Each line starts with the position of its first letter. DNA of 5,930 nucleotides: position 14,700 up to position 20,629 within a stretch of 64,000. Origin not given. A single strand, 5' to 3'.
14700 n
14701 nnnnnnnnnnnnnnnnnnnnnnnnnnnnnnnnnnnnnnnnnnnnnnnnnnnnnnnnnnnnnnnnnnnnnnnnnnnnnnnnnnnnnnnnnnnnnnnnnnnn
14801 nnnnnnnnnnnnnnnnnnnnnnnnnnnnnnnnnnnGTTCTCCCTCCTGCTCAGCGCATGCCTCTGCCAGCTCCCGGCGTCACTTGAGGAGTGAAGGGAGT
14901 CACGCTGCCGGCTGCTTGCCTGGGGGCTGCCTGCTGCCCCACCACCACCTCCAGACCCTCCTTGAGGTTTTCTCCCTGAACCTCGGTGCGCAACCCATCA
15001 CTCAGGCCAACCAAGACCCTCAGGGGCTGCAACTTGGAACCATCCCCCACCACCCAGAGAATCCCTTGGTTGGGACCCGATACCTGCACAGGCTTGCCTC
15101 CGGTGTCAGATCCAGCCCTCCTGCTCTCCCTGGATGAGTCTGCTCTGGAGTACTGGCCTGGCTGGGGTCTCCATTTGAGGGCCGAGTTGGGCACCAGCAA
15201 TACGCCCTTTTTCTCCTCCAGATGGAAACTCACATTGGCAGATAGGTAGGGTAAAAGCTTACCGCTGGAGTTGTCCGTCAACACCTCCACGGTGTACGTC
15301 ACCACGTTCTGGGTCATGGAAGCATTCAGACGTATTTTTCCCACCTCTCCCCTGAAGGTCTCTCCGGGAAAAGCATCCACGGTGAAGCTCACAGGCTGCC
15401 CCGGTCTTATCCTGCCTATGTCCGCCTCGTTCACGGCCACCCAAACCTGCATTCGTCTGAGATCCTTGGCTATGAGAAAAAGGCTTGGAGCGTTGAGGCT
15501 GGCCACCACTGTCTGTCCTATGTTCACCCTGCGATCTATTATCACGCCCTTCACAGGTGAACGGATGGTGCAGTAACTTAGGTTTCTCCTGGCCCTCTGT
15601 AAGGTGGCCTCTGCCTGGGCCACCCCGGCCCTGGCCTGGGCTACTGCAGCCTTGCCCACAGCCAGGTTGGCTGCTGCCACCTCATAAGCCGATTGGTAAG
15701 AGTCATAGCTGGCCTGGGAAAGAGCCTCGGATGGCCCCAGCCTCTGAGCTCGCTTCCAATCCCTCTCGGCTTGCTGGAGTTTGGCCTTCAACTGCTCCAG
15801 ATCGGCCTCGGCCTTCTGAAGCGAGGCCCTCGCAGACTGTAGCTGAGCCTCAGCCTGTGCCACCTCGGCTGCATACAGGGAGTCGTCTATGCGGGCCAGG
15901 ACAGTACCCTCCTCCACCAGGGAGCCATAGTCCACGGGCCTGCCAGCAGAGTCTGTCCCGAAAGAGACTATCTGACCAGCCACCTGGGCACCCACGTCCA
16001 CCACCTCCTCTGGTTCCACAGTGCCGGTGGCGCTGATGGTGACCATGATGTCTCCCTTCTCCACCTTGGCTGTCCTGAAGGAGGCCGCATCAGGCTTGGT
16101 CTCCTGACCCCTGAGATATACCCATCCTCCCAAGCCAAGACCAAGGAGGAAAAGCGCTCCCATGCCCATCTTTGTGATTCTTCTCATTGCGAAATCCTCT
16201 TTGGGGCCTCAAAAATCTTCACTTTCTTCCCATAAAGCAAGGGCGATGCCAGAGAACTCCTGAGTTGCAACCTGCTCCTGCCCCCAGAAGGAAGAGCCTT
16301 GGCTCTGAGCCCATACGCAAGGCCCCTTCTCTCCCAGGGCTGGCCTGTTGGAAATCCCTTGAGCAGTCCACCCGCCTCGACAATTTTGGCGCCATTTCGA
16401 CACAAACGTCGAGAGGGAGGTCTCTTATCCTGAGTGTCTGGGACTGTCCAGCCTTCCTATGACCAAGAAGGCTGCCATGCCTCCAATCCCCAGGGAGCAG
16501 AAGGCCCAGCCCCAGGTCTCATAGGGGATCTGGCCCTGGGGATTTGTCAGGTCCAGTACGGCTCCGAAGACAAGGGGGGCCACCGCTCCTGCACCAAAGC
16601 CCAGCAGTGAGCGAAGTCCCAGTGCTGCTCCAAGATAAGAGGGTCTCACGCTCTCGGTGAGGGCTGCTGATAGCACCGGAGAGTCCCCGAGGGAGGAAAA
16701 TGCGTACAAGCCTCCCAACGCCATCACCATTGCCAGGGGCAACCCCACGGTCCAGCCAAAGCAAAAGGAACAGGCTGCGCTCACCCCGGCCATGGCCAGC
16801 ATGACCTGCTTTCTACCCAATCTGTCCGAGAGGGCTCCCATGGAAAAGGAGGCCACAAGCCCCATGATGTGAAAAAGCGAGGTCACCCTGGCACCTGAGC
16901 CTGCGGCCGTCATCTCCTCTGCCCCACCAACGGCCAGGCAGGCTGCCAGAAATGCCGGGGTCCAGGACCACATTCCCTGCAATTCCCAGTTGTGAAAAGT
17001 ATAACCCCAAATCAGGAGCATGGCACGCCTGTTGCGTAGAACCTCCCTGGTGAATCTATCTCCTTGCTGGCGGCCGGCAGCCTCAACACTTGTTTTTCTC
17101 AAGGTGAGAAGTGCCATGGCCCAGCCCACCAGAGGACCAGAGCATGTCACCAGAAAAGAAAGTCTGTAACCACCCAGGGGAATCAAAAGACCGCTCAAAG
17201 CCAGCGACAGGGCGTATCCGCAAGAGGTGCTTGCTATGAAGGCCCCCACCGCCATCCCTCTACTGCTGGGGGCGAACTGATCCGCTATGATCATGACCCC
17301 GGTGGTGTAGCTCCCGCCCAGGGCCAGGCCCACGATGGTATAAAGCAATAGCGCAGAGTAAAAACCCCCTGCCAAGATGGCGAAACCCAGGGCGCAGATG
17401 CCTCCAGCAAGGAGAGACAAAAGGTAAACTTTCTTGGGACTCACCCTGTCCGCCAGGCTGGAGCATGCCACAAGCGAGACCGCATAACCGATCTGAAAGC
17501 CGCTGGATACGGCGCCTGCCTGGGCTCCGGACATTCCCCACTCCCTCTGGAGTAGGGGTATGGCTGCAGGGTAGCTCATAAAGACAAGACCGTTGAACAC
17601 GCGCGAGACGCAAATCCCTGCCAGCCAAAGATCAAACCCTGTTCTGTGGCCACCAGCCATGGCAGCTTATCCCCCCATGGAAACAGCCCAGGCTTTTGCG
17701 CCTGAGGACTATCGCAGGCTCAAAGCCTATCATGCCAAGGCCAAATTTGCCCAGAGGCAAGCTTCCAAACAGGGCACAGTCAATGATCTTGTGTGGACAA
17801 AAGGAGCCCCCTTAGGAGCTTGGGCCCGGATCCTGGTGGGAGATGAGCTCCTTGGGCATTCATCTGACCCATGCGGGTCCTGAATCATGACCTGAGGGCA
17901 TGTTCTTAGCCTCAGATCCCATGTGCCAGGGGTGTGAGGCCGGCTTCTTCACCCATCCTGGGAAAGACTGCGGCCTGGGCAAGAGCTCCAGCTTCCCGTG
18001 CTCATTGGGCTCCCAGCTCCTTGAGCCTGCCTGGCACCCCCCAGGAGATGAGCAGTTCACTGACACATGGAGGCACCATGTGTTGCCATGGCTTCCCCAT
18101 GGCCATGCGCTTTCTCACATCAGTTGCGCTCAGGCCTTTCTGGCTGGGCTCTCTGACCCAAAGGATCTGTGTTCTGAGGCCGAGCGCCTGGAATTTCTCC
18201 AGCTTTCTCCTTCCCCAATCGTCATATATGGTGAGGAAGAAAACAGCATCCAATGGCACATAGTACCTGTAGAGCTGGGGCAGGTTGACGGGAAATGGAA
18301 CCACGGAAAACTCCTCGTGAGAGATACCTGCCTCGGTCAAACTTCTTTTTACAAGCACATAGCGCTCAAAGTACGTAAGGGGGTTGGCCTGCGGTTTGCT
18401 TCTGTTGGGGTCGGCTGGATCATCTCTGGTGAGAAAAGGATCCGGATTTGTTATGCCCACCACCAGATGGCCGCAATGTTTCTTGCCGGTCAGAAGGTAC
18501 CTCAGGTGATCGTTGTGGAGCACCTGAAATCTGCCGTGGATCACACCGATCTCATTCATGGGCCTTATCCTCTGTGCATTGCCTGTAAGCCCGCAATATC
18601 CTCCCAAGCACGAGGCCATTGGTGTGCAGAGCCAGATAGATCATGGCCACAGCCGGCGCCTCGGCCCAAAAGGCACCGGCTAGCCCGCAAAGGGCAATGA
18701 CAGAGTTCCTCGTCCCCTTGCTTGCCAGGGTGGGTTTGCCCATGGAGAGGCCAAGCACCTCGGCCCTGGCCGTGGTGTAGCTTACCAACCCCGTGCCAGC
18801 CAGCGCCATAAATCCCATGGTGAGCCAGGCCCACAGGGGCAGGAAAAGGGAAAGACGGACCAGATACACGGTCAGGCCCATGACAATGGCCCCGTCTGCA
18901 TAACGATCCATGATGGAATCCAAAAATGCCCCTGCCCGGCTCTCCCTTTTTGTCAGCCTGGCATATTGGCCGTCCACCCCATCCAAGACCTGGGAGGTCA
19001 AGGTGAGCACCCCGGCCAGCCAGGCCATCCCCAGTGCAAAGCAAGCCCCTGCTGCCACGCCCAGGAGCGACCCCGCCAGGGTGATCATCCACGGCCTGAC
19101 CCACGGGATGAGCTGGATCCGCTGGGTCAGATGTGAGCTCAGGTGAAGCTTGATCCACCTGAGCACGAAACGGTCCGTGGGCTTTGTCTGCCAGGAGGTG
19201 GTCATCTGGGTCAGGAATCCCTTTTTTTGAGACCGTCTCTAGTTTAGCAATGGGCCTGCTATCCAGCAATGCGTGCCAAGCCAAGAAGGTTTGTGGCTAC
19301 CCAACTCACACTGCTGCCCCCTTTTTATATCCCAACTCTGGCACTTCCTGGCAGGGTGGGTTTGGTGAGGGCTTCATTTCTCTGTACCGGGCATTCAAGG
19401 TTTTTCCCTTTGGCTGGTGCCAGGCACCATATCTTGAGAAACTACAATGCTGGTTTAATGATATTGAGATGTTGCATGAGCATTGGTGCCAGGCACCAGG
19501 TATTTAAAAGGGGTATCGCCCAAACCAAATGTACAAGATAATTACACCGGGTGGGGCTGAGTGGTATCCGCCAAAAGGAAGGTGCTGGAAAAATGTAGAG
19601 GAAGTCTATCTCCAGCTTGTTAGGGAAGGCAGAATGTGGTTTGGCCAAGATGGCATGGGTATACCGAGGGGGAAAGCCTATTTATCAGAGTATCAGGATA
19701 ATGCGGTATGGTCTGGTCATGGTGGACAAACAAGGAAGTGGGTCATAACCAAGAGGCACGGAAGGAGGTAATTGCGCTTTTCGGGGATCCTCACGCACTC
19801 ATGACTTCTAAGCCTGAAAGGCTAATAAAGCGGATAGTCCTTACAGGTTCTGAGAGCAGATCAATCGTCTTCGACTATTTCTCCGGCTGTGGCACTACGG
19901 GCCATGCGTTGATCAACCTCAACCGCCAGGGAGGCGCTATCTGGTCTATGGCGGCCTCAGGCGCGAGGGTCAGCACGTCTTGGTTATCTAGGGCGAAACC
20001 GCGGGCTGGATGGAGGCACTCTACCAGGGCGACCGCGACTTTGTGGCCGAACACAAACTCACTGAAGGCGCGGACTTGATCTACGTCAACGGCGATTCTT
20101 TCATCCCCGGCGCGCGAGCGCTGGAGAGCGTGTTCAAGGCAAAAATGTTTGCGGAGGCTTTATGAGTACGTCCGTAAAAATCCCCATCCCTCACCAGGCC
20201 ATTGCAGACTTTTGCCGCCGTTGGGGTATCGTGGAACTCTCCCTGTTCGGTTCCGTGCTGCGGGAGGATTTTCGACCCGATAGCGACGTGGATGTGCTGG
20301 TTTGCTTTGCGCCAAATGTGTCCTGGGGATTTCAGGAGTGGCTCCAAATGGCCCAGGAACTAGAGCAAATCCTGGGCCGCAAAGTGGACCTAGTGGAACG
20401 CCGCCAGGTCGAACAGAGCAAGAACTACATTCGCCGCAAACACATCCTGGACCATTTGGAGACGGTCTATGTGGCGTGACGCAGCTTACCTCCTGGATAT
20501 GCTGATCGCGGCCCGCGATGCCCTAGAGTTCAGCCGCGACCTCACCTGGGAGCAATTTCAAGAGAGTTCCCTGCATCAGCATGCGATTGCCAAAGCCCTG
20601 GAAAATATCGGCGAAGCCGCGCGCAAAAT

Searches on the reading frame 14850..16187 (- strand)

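Call 13: search_protein_families(library=pfam, proteins=[window:14850-16187:-])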
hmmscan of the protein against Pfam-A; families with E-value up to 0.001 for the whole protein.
window:14850-16187:- (445 aa): 2 families
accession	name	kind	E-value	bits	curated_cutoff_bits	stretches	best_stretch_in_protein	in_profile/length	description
PF16576.10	HlyD_D23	-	1.3e-17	64.2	30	1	50-314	5-211/214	Barrel-sandwich domain of CusB or HlyD membrane-fusion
PF13437.12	HlyD_3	-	2.6e-15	57.5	22.2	1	207-306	1-97/106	HlyD family secretion protein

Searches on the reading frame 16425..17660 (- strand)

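Call 13: search_protein_families(library=pfam, proteins=[window:16425-17660:-])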
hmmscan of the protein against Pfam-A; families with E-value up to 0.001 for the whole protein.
window:16425-17660:- (411 aa): 2 families
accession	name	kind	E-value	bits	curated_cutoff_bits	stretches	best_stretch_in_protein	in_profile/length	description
PF07690.21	MFS_1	-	1.4e-38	133.1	33.4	2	17-242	2-216/347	Major Facilitator Superfamily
PF00083.30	Sugar_tr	-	0.00063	19.2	22.3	0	258-388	50-173/452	Sugar (and other) transporter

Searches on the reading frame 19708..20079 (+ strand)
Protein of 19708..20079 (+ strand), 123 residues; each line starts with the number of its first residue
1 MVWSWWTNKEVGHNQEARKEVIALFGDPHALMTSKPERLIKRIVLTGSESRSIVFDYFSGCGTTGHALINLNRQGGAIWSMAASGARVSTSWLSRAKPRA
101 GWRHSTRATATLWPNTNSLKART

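Call 13: search_protein_families(library=pfam, proteins=[window:19708-20079:+])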
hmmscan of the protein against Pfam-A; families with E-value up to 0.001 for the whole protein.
window:19708-20079:+ (123 aa): 1 family
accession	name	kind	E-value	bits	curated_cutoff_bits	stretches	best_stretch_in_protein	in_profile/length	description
PF01555.25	N6_N4_Mtase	-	3.4e-12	47.2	26.7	1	6-74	144-205/221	DNA methylase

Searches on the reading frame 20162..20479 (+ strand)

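Call 13: search_protein_families(library=pfam, proteins=[window:20162-20479:+])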
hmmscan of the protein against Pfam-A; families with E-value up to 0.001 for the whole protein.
window:20162-20479:+ (105 aa): 2 families
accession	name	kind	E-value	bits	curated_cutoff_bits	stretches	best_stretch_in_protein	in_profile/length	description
PF01909.29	NTP_transf_2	-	3.5e-16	59.8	21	1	14-88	5-83/93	Nucleotidyltransferase domain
PF18765.7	Polbeta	-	5.6e-12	46.1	26.9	1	20-83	9-72/93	Polymerase beta, Nucleotidyltransferase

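Call 86: search_protein_families(library=padloc, proteins=[window:20162-20479:+], max_evalue=0.00001)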
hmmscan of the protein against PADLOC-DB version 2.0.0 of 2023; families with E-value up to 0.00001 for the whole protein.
window:20162-20479:+ (105 aa): 6 families
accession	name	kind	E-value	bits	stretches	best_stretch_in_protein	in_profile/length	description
PDLC04905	PDC-S09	-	1.5e-24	84.3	1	6-105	4-101/101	-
PDLC04902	PDC-S09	-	3.8e-23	79.6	1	7-86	5-83/97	-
PDLC04904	PDC-S09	-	2.3e-19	67.5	1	10-86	12-86/104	-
PDLC04906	PDC-S09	-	6.3e-18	63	1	12-96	13-92/98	-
PDLC04903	PDC-S09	-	1.7e-08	32.8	1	23-89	26-91/108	-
PDLC04907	PDC-S09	-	1.1e-06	26.7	1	17-71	21-75/114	-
